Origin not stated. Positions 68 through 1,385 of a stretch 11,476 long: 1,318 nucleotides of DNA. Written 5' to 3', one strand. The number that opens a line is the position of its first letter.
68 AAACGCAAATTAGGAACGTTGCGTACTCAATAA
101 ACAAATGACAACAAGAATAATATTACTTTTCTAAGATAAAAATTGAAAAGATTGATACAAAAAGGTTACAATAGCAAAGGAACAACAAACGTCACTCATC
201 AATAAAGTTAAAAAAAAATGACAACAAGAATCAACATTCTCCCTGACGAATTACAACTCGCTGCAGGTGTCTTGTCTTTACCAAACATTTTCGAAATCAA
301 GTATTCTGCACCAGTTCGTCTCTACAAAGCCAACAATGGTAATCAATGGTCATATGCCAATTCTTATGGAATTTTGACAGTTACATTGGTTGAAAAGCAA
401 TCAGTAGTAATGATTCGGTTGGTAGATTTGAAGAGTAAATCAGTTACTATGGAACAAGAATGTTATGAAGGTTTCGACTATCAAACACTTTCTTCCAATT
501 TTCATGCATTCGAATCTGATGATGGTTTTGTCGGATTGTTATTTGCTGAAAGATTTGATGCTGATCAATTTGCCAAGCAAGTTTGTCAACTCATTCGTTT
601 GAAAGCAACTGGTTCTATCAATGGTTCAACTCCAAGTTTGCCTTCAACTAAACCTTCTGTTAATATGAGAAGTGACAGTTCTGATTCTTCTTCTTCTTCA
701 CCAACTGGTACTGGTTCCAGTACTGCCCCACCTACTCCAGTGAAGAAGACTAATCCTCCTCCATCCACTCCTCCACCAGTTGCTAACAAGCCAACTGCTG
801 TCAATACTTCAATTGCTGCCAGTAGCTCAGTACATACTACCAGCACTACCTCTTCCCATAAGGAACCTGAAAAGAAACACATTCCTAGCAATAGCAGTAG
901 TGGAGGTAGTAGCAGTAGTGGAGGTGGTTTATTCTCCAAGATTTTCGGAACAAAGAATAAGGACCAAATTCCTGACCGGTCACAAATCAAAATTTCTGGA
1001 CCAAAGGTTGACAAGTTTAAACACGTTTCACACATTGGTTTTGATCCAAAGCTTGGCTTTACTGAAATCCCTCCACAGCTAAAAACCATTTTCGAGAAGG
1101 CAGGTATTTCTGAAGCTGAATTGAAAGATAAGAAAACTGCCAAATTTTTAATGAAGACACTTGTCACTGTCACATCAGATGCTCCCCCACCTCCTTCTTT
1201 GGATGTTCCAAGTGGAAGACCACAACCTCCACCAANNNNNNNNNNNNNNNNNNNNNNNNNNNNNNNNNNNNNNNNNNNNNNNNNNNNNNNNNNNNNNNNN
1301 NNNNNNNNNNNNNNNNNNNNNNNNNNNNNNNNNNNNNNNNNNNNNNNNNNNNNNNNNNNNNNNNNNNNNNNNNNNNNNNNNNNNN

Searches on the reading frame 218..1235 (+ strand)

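Call 74: search_protein_families(library=pfam, proteins=[window:218-1235:+], max_evalue=0.01)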
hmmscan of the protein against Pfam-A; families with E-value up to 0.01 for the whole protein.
window:218-1235:+ (339 aa): 2 families
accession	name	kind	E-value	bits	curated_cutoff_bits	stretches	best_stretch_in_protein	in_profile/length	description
PF00568.29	WH1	-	1.7e-15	57.4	22.4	1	30-124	13-109/111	WH1 domain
PF00786.33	PBD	-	1.7e-11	44.7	21.3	1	259-310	2-52/59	P21-Rho-binding domain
